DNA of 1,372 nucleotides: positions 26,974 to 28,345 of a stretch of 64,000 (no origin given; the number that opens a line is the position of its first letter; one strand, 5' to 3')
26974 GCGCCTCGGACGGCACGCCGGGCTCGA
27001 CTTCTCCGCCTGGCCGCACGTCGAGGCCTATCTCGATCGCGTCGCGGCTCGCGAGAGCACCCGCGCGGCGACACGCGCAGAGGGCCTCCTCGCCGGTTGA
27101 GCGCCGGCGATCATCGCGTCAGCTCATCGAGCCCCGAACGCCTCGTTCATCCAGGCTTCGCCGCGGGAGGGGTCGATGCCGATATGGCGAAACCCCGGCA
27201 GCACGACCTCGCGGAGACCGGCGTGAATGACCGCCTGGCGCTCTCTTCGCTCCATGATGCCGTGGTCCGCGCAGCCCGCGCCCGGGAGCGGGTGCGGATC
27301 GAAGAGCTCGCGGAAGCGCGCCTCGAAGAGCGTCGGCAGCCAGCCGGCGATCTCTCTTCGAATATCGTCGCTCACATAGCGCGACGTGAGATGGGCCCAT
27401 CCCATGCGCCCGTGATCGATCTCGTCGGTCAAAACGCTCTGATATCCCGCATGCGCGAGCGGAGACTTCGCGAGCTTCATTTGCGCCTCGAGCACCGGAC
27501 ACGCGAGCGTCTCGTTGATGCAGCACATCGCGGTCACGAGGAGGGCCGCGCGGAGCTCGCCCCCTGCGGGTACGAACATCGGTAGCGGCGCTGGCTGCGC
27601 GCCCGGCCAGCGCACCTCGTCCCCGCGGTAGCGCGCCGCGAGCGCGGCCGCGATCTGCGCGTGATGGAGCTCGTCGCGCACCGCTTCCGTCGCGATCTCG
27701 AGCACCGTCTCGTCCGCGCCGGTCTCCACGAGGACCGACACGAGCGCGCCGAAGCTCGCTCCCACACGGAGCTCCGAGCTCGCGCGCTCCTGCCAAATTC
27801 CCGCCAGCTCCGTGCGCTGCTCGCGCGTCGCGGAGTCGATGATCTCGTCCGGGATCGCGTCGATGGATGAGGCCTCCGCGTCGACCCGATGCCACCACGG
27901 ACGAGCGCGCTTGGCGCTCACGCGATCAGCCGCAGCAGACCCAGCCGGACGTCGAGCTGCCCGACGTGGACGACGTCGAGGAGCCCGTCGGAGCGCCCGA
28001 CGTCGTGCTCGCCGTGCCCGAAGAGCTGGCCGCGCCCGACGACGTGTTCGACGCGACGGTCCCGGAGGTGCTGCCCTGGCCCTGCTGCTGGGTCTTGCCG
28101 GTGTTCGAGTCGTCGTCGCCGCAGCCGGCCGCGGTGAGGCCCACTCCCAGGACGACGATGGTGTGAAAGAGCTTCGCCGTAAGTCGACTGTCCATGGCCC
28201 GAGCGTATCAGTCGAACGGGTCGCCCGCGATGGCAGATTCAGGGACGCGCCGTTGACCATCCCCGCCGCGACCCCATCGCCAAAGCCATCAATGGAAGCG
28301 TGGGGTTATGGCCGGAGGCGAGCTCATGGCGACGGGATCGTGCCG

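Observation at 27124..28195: Second copy (B) of the lipoprotein + ferritin-like module, about 10 kb from copy A on the opposite strand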

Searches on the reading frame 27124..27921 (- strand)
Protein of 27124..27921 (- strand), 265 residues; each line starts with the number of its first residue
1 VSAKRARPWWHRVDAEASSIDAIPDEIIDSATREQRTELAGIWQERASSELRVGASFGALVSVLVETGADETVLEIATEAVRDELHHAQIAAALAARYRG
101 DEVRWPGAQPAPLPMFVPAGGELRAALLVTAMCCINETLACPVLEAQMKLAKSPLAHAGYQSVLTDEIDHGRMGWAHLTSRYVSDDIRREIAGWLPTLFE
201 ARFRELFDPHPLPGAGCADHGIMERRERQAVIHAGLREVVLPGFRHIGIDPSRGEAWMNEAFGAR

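Call 7: search_protein_families(library=pfam, proteins=[window:27124-27921:-], max_evalue=1)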
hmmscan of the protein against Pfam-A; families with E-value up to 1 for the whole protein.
window:27124-27921:- (265 aa): 0 families

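Call 8: search_protein_families(library=ncbifam, proteins=[window:27124-27921:-], max_evalue=1)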
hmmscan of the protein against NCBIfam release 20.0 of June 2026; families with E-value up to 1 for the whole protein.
window:27124-27921:- (265 aa): 0 families

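Call 10: search_solved_structures(query=window:27124-27921:-, max_evalue=10)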
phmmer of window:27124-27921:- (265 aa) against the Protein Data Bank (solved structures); distinct sequences matched with E-value up to 10: 15.
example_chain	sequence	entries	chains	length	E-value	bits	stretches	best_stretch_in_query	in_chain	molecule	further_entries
1hvc_A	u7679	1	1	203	0.32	13.5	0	43-75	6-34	HIV-1 PROTEASE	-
3kt5_A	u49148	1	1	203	0.45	13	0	50-76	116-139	Protease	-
4qlh_A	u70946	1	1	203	0.45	13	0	50-76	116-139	Protease, linker, Protease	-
3n3i_A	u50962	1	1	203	0.46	13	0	50-76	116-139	Protease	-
3kt2_A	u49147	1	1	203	0.46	13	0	50-76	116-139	Protease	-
1g6l_A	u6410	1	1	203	0.46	13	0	50-76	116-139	HIV-1 PROTEASE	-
1lv1_A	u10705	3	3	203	0.46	13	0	50-76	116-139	HIV-1 protease | POL PROTEIN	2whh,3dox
2fo1_D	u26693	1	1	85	0.56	12.7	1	150-191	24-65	Protein lag-3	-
4q5m_A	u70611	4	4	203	1.6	11.2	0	50-76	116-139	Protease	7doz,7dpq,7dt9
3fsm_A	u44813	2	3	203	1.9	10.9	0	51-75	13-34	COVALENT DIMER [L-Ala51, D-Ala51'] HIV-1 PROTEASE | COVALENT DIMER [L-ALA51,D-ALA51'] HIV-1 PROTEASE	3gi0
1efp_B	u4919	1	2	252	2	10.9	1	60-134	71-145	PROTEIN (ELECTRON TRANSFER FLAVOPROTEIN)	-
3ka2_A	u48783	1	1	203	2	10.9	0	51-75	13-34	[L-Ala51;Gly51']HIV-1 protease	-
3hlo_A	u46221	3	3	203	2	10.9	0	51-75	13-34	'covalent dimer' [Gly51/D-Ala51'] HIV-1 protease | [Gly51;Aib51'] 'covalent dimer' HIV-1 protease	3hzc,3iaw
3t3c_A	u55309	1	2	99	2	10.9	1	43-75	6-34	HIV-1 protease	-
4ep2_A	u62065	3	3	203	2.1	10.8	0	50-75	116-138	protease, tethered dimer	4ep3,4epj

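Call 11: find_homologous_proteins(query=window:27124-27921:-)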
Query window:27124-27921:- (265 aa): 124 proteins with E <= 0.001 among 8000 candidates; the best 120 are listed.
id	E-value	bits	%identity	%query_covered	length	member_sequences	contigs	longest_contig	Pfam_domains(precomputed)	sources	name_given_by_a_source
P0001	2.4e-170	583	98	100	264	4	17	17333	-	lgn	-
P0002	4.7e-148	510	86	99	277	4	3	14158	-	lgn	-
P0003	3.7e-139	480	78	100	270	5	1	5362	-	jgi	jgi:hypothetical protein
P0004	1.1e-136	472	82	98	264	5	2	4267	-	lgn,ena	-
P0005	3.0e-135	468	80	99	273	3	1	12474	-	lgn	-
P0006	4.2e-125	434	72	99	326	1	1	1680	-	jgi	jgi:hypothetical protein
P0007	1.5e-117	410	70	99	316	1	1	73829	-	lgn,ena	-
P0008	7.5e-114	398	68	98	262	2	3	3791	-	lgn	-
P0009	6.4e-113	394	68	98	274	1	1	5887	-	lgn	-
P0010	1.7e-112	393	67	98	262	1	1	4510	-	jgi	-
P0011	1.8e-110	386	67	98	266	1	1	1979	-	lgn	-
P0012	2.2e-109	383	66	98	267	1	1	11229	-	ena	-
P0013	3.4e-109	382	66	98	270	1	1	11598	-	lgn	-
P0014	1.1e-107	377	65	99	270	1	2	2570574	-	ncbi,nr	ncbi:MAG: ferritin-like domain-containing protein [Labilithrix sp.]|nr:ferritin-like domain-containi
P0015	3.4e-104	366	65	97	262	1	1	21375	-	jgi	jgi:hypothetical protein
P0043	9.4e-76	273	52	95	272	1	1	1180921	-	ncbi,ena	-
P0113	3.8e-45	172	42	85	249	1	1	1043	PF11583.15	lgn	-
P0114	1.4e-44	170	42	89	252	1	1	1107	PF11583.15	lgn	-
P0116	1.3e-37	148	41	85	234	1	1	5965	PF11583.15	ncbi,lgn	ncbi:MAG: hypothetical protein AAGH15_18690 [Myxococcota bacterium]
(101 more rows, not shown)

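Call 13: find_encoding_contigs(protein=P0014, flank=6000, max_places=3)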
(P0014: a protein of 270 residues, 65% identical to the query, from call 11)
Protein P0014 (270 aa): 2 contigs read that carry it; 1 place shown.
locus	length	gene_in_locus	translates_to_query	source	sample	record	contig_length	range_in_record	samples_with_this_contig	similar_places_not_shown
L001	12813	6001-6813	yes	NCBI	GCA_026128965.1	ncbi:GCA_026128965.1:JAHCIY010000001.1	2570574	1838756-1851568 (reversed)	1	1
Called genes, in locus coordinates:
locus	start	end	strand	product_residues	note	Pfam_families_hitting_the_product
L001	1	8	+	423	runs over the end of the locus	PF04542:Sigma70_r2, PF08281:Sigma70_r4_2, PF20239:DUF6596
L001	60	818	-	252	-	-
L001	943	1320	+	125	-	-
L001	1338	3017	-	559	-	-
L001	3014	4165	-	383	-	PF00999:Na_H_Exchanger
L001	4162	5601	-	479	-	PF02080:TrkA_C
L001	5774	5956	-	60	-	-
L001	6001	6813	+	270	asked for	-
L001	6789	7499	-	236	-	-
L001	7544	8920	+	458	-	PF00282:Pyridoxal_deC, PF00155:Aminotran_1_2 (faint), PF01212:Beta_elim_lyase (weak)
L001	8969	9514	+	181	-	PF04238:DUF420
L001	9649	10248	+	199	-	-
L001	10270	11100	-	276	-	-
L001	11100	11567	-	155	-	-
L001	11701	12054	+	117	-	PF12840:HTH_20, PF01022:HTH_5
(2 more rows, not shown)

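Call 14: find_encoding_contigs(protein=P0043, flank=6000, max_places=3)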
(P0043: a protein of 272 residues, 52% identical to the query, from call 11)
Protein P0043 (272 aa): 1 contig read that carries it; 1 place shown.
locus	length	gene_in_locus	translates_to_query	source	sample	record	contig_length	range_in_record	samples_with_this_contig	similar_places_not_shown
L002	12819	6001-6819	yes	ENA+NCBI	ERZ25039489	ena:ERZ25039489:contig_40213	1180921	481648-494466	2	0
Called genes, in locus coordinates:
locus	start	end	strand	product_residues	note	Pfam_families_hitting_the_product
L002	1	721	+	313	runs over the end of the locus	PF03692:CxxCxxCC (weak)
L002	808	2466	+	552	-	PF00378:ECH_1, PF16113:ECH_2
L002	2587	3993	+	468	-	-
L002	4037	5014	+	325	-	-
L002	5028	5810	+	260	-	PF00106:adh_short, PF01370:Epimerase (faint), PF08659:KR, PF13561:adh_short_C2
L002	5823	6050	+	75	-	-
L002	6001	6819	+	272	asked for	-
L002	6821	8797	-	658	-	PF02310:B12-binding, PF04055:Radical_SAM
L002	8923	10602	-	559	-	PF21850:DUF6909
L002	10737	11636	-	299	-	-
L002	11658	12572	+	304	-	PF03372:Exo_endo_phos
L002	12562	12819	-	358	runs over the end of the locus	-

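Call 21: search_solved_structures(query=A1, max_evalue=10, show_alignments=2)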
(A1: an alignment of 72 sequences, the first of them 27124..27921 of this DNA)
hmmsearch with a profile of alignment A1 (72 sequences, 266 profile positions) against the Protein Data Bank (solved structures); distinct sequences matched with E-value up to 10: 5.
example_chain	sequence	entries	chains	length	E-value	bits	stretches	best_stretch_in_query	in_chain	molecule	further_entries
7wxj_A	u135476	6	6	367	0.031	16.7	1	169-226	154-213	poly(beta-D-mannuronate) lyase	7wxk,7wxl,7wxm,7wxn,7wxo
7xtf_A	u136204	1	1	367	0.032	16.7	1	169-226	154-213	Poly(Beta-D-mannuronate) lyase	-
7wxp_A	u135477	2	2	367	0.037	16.5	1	169-226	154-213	poly(beta-D-mannuronate) lyase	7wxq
7wxr_A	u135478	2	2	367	0.07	15.6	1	169-225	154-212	poly(beta-D-mannuronate) lyase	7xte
3hl1_A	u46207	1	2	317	2.1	10.7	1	73-115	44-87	Ferritin like protein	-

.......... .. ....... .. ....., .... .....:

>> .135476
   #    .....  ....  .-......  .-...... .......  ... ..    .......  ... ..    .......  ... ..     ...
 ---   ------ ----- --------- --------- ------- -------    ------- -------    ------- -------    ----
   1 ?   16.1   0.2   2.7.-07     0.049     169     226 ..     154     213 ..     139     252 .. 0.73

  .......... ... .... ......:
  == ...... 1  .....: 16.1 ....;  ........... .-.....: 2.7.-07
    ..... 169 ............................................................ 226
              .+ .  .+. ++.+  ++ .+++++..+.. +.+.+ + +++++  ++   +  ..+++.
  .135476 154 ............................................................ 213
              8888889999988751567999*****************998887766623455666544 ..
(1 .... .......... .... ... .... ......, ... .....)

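Call 22: search_protein_families(library=pfam, alignment_id=A1, max_evalue=0.1)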
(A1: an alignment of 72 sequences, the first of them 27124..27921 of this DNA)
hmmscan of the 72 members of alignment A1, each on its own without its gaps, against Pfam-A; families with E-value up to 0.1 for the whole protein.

A. member 1, window:27124-27921:- (265 aa): 0 families

B. families by the number of members that match (of 72 scanned): 19 families
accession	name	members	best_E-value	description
PF03232.19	COQ7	25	0.0051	Ubiquinone biosynthesis protein COQ7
PF04305.20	DUF455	14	0.0082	Protein of unknown function (DUF455)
PF18731.6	HEPN_Swt1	8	0.0055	Swt1-like HEPN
PF11583.14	AurF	7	6.1e-07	P-aminobenzoate N-oxygenase AurF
PF13668.12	Ferritin_2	2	0.019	Ferritin-like domain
PF21792.3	DAB2_SBM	2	0.027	Disabled homolog 2-like, sulfatide-binding motifs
PF19876.4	DUF6349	2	0.074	Family of unknown function (DUF6349)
PF19955.5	EAD1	1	0.0084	Effector-associated domain 1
PF00696.33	AA_kinase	1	0.011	Amino acid kinase family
PF07875.18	Coat_F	1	0.021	Coat F domain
PF10025.14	DUF2267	1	0.043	Uncharacterized conserved protein (DUF2267)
PF11636.13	Troponin-I_N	1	0.063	Troponin I residues 1-32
PF11985.13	Phage_Mu_Gp27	1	0.071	Bacteriophage Mu, Gp27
PF02915.23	Rubrerythrin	1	0.076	Rubrerythrin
PF23235.1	WH3_Lhr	1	0.077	Large helicase-related protein, winged-helix domain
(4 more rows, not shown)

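Call 23: find_related_loci(query=A1, collection=genome_contigs, flank=6000)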
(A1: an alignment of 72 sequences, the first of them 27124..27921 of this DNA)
Query A1 (265 aa) in genome_contigs; peptide patterns used: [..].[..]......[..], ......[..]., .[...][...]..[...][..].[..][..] (x = any residue, [..] = any of these).
294 stretches matched a pattern; 120 encode a relative of the query (tblastn E <= 1e-3); the best 80 are kept; 79 distinct loci.
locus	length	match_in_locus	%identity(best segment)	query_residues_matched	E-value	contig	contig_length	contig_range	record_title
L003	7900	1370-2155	50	4-263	2e-80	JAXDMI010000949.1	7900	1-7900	MAG: Myxococcales bacterium isolate BP_638 scaffold_1341585, whole genome shotgun sequence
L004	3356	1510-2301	49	2-263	8e-80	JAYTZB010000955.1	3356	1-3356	MAG: Polyangiaceae bacterium isolate GFS_6217 GFS_6217_954, whole genome shotgun sequence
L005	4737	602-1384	49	1-262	8e-77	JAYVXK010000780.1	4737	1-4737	MAG: Myxococcales bacterium isolate GL85_DN_concoct_3 GL85_DN_concoct_3_779, whole genome shotgun sequence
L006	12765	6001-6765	50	7-260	2e-76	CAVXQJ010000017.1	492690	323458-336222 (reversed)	MAG: uncultured delta proteobacterium isolate MFD01872.bin.2.281 genome assembly, contig: contig_35940, whole genome sho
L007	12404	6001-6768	48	8-262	1e-73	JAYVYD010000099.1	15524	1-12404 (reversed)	MAG: Myxococcales bacterium isolate GL85_UP_concoct_158 GL85_UP_concoct_158_98, whole genome shotgun sequence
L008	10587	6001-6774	49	7-263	8e-73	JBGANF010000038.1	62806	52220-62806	MAG: Polyangiaceae bacterium isolate MAG_AAO_H10.108 AAOH10-108_opera_contig_2047, whole genome shotgun sequence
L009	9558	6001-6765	48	9-262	1e-72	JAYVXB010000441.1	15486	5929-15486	MAG: Deltaproteobacteria bacterium isolate GL85_DN_concoct_11 GL85_DN_concoct_11_440, whole genome shotgun sequence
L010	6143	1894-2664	45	8-263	2e-72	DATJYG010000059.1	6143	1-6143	MAG TPA_asm: Polyangiaceae bacterium isolate SMAG_U15146 k141_13498, whole genome shotgun sequence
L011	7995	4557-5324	47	8-262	2e-72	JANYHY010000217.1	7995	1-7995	MAG: Myxococcales bacterium isolate GL140_2_metabinner_129_sub GL140_2_k141_2734911, whole genome shotgun sequence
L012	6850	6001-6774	47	9-265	4e-70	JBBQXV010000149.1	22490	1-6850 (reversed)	MAG: Polyangiales bacterium isolate Co_metawrap_2134 Cmw_2134_k141_2185813_length_22490_cov_11.0000, whole genome shotgu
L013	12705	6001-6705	40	25-257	3e-47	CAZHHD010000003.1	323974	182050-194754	MAG TPA_asm: uncultured Polyangiaceae bacterium isolate binchicken_co284_183 genome assembly, contig: NODE_40_length_323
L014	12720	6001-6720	39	12-249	5e-45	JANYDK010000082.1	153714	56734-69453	MAG: Deltaproteobacteria bacterium isolate 336R_metabinner_62 336R_k141_2024776, whole genome shotgun sequence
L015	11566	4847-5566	39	25-263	9e-45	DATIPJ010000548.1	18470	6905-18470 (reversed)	MAG TPA_asm: Kofleriaceae bacterium isolate SMAG_U15847 k141_834243, whole genome shotgun sequence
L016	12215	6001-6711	39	25-260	2e-44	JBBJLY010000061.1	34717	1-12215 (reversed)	MAG: Kofleriaceae bacterium isolate RUP_SRG_46 NODE_1112_length_34717_cov_7.909440, whole genome shotgun sequence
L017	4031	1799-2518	42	25-264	6e-44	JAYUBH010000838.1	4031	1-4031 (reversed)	MAG: Deltaproteobacteria bacterium isolate GFS_6721 GFS_6721_837, whole genome shotgun sequence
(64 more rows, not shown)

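Call 26: predict_structure(alignment_id=A1)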
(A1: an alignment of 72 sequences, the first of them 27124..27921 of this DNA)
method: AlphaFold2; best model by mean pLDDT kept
length: 265 residues; sequences in the alignment: 72
mean_pLDDT: 95.4   pTM: 0.91
mean pLDDT of the five models: 95.4, 95.3, 95.2, 95.1, 94.9
residues with pLDDT >= 90: 243; 70-90: 18; 50-70: 3; < 50: 1
segments of 3 or more residues with pLDDT < 50: none
pLDDT, mean of each block of 10 residues (from residue 1): 79 95 97 97 97 97 98 98 98 98 95 92 97 98 98 98 98 98 98 98 88 87 94 98 98 98 77
secondary structure, 60 per line:
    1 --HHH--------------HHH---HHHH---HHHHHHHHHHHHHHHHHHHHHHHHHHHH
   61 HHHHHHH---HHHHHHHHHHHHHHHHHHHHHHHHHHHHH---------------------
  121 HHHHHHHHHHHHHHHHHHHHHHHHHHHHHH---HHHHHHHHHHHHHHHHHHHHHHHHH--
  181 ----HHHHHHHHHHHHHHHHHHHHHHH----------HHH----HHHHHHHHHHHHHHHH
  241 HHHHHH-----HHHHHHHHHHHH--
elements in order: H26-29 H33-67 H71-99 H121-150 H154-178 H185-207 H225-246 H252-263

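Call 42: search_protein_representatives(alignment_id=A1)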
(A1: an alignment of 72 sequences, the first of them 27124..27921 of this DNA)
Query: 72 sequences, 266 profile positions. Proteins with E-value up to 0.001 (for the whole library): 6988; up to 1e-10: 2971; up to 1e-30: 326. The best 150 are listed.
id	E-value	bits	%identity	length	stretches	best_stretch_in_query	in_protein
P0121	1.1e-107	375.6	-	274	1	4-262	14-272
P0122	6.9e-103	359.9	-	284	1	5-264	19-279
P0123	1.2e-89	316.5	-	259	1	12-262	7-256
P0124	2.2e-84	299.2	-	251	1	21-261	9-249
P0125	1.5e-82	293.2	-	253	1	19-260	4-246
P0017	8.3e-80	284.2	-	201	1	63-262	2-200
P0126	4.2e-78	278.6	-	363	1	11-261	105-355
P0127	2.9e-75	269.3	-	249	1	22-252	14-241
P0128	4.5e-75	268.7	-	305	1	20-261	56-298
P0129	5.2e-75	268.5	-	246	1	21-254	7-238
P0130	2.3e-74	266.4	-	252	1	22-262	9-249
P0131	1.1e-72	260.9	-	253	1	16-260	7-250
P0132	3.8e-72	259.1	-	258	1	22-262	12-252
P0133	4.6e-71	255.5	-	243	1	12-251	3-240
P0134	4.9e-71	255.5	-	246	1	19-256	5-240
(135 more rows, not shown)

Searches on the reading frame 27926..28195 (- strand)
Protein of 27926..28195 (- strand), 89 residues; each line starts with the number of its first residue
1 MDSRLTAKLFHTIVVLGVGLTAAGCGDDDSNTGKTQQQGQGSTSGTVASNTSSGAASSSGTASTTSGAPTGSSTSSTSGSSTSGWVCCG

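Call 7: search_protein_families(library=pfam, proteins=[window:27926-28195:-], max_evalue=1)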
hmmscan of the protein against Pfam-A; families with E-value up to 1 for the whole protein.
window:27926-28195:- (89 aa): 0 families

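Call 8: search_protein_families(library=ncbifam, proteins=[window:27926-28195:-], max_evalue=1)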
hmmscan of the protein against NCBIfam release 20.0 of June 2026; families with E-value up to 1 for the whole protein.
window:27926-28195:- (89 aa): 3 families
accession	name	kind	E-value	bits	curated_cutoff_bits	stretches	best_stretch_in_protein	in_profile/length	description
NF045729.1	VlpA_Nterm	exception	0.0031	17.6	175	1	12-82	16-85/122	variable lipoprotein VlpA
NF038033.1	FEA1_rel_lipo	equivalog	0.013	14.3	250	1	14-82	4-70/406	FEA1-related lipoprotein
NF045774.1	cytochro_C551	exception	0.05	13.6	118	1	11-46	5-40/110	cytochrome c551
